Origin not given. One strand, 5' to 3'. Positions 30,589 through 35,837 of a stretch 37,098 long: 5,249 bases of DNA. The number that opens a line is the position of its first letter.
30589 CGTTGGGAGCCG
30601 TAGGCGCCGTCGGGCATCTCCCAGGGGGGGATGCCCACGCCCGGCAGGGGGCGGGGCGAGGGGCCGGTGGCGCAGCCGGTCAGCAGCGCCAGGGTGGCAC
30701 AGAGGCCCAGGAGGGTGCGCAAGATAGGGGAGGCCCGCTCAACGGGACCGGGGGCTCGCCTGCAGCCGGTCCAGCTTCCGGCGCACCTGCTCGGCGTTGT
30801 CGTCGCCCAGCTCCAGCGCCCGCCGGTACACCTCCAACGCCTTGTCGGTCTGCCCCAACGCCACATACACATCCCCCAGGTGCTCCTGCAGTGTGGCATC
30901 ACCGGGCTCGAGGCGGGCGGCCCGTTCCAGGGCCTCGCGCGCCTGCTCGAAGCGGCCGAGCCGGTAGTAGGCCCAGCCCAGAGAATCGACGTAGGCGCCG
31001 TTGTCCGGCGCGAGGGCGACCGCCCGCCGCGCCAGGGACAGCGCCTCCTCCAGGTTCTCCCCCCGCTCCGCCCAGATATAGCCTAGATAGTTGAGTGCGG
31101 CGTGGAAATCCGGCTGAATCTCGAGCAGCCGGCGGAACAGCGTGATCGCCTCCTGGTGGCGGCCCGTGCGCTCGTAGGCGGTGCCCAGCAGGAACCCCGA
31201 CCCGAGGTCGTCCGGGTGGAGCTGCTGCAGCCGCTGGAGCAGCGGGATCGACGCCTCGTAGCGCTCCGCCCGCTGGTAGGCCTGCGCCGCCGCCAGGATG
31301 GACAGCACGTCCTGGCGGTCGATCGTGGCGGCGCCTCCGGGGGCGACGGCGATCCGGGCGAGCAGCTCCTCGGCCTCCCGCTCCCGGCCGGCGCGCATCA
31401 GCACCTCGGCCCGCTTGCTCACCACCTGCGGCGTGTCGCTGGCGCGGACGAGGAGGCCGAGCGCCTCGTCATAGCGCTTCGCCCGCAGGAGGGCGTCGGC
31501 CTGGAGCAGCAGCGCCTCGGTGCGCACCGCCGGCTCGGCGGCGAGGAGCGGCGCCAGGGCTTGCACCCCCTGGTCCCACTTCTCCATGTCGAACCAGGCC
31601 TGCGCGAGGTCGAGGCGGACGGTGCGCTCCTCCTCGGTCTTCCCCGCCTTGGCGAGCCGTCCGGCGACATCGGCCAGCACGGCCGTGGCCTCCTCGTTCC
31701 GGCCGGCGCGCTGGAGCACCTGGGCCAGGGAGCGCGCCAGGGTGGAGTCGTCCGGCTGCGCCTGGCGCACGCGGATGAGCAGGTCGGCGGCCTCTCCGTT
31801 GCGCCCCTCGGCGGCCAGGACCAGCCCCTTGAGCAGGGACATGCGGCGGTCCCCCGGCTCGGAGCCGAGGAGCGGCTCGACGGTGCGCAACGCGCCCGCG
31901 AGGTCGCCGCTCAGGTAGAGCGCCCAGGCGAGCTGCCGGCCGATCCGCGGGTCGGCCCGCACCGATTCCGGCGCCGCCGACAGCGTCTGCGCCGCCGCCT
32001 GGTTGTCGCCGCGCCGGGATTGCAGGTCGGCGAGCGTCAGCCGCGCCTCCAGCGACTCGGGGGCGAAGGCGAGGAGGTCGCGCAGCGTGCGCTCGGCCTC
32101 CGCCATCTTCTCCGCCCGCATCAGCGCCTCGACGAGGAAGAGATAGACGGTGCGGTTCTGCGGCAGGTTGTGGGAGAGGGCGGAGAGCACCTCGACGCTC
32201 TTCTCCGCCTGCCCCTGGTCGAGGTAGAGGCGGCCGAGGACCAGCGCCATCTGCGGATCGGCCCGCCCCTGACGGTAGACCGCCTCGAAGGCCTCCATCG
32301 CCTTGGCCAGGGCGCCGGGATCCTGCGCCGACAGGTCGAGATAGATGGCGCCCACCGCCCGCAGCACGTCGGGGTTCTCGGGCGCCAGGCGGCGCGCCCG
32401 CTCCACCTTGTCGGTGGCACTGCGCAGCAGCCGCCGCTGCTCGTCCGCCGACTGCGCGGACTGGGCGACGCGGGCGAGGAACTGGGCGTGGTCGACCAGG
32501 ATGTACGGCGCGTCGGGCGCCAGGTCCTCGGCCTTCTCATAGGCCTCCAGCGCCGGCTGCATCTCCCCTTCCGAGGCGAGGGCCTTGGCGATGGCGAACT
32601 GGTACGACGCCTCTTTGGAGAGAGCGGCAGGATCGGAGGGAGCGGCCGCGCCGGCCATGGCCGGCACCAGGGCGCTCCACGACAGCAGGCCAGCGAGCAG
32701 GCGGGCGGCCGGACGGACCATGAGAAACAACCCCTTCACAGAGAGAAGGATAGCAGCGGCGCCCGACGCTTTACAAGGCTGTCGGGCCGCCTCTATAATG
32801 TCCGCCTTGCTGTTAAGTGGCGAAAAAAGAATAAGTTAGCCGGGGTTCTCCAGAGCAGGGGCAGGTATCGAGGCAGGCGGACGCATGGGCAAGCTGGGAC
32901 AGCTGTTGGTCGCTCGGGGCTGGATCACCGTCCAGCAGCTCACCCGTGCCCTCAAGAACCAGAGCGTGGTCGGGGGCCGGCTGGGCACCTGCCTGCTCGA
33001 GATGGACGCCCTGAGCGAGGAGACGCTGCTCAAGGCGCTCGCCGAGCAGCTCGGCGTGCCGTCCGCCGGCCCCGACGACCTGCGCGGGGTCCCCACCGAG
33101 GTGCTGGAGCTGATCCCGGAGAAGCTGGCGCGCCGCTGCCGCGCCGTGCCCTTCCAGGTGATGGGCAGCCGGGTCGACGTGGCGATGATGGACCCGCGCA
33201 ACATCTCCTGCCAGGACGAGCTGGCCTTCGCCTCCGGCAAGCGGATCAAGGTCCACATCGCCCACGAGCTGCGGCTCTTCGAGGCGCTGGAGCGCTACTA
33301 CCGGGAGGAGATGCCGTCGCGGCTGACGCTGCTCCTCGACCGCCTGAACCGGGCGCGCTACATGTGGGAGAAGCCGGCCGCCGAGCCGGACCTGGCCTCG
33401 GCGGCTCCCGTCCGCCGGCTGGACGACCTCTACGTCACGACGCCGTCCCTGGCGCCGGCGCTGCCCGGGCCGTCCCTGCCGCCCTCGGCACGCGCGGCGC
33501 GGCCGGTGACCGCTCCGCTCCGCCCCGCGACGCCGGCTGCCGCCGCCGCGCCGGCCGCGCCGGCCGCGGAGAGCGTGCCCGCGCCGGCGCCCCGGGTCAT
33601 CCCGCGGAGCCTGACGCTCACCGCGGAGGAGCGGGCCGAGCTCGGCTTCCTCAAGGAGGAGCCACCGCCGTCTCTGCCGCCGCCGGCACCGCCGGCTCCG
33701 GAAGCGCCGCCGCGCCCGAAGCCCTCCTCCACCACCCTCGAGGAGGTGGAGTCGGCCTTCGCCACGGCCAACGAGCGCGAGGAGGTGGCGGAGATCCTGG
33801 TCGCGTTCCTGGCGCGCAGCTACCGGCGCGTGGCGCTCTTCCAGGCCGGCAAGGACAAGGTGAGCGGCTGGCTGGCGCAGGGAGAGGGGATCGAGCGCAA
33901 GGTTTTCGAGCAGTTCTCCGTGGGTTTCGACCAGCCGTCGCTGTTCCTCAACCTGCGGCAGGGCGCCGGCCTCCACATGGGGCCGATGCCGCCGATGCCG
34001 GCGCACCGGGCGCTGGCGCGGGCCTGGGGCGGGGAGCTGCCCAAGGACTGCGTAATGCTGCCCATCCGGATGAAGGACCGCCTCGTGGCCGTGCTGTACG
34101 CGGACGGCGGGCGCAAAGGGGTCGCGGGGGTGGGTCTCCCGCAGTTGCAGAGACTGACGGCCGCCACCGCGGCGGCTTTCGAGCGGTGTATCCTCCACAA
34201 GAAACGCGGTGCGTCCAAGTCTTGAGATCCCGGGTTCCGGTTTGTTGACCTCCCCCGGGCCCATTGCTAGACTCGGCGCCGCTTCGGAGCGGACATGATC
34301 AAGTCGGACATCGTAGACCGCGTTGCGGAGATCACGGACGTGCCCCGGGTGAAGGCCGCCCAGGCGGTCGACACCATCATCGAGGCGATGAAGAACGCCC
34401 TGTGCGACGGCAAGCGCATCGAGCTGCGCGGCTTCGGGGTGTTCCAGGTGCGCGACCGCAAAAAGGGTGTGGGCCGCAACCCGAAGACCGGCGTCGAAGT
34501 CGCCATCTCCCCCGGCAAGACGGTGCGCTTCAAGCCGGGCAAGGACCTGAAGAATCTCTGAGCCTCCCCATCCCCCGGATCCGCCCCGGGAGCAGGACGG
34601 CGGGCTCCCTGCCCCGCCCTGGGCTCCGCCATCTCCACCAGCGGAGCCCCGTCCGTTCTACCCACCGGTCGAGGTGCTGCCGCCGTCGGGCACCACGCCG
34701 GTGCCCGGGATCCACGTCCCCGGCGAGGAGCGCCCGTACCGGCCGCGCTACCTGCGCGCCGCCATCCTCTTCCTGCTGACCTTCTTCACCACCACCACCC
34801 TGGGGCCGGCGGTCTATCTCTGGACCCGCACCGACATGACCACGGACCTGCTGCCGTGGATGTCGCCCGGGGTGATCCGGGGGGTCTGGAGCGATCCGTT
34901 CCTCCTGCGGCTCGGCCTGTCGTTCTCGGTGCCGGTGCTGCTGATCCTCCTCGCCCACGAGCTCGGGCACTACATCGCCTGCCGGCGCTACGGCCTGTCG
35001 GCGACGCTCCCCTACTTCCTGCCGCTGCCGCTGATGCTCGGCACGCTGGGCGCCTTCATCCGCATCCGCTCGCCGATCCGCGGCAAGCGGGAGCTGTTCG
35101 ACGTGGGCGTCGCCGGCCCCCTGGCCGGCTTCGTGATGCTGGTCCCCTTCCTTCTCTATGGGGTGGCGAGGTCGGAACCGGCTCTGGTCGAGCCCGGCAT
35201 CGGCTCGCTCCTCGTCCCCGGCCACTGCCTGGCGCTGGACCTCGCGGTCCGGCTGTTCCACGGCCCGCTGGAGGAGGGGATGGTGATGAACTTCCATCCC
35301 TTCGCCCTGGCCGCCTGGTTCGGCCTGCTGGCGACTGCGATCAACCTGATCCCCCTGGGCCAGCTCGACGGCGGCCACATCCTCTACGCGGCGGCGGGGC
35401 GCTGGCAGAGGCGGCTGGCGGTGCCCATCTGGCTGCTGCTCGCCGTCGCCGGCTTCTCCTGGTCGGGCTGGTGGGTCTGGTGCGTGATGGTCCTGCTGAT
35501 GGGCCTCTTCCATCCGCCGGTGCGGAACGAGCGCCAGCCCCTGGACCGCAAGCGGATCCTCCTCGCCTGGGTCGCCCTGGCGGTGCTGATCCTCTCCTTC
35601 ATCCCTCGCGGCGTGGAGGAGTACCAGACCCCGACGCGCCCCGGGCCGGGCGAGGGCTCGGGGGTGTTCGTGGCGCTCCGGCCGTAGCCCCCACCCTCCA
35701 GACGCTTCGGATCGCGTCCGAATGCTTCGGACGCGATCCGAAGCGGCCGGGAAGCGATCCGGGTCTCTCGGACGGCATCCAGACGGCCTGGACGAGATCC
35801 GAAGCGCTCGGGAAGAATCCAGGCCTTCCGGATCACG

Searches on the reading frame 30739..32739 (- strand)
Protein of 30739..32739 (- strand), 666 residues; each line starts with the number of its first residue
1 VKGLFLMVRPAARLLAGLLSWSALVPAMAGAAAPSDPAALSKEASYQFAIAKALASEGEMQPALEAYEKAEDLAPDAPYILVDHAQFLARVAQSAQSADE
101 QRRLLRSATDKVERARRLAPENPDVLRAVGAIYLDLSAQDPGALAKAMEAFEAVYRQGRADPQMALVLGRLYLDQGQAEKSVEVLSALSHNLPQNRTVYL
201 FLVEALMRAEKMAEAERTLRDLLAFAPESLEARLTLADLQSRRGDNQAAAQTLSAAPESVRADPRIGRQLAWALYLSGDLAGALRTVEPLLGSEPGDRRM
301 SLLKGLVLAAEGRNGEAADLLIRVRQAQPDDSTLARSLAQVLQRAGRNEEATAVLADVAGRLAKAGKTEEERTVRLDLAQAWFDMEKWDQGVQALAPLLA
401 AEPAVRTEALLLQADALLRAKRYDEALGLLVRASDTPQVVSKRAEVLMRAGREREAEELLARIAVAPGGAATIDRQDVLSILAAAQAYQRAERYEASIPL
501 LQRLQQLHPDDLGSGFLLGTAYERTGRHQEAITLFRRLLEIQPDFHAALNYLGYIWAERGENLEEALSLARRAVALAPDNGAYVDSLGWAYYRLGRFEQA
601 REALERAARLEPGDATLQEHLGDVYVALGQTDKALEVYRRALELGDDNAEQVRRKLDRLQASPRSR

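Call 62: search_protein_families(library=pfam, proteins=[window:30739-32739:-], max_evalue=0.00001)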
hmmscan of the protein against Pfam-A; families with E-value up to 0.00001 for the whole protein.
window:30739-32739:- (666 aa): 29 families (the best 25 are shown)
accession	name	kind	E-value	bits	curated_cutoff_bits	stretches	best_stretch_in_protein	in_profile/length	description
PF14559.12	TPR_19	-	4.5e-44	149.1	25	4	595-653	5-62/68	Tetratricopeptide repeat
PF13432.12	TPR_16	-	5.9e-42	142.1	32.7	3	587-649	3-65/65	Tetratricopeptide repeat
PF13428.12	TPR_14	-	7.2e-36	119.4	23.5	0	586-623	6-43/44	Tetratricopeptide repeat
PF07719.23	TPR_2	-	3.4e-31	105.2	27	1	587-614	7-34/34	Tetratricopeptide repeat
PF12895.13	ANAPC3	-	6.5e-26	90.9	27.2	0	562-640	4-81/82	Anaphase-promoting complex, cyclosome, subunit 3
PF13181.12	TPR_8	-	7.6e-26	88.5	25.7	0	587-613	7-33/34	Tetratricopeptide repeat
PF13424.12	TPR_12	-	4.9e-24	84.7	30.1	1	479-542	3-75/77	Tetratricopeptide repeat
PF00515.34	TPR_1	-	1.3e-21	75.9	27.8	0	587-613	7-33/34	Tetratricopeptide repeat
PF13176.12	TPR_7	-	5.6e-21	73.2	27.9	0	620-649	4-33/36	Tetratricopeptide repeat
PF13414.12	TPR_11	-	4.5e-19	68.3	26.8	2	590-629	3-42/42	TPR repeat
PF13174.12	TPR_6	-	1.9e-18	66.2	26.3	0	516-544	4-32/33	Tetratricopeptide repeat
PF23914.1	TPR_CcmH_CycH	-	3.7e-18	66.3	42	0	166-259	54-150/158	Cytochrome c-type biogenesis protein H TPR domain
PF20308.4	TPR-S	-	1.6e-16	61.2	27.6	0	61-157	3-88/102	Tetratricopeptide Repeats-Sensor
PF13431.12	TPR_17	-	5e-13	48.6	24.4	0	570-602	2-34/34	Tetratricopeptide repeat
PF13371.12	TPR_9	-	4.5e-11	43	35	1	556-616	4-64/73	Tetratricopeptide repeat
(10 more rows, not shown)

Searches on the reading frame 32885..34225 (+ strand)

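Call 62: search_protein_families(library=pfam, proteins=[window:32885-34225:+], max_evalue=0.00001)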
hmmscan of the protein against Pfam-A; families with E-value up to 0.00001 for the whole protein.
window:32885-34225:+ (446 aa): 1 family
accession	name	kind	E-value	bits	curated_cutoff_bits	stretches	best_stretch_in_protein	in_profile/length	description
PF05157.20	MshEN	-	1.5e-16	60.6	23.1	1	69-143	13-88/90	MshEN domain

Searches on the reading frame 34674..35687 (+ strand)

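Call 62: search_protein_families(library=pfam, proteins=[window:34674-35687:+], max_evalue=0.00001)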
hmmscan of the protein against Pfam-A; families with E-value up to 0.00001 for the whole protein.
window:34674-35687:+ (337 aa): 1 family
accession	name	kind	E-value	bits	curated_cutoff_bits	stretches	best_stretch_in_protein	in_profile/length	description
PF02163.28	Peptidase_M50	-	3.8e-17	62.8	27.2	1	84-248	2-201/221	Peptidase family M50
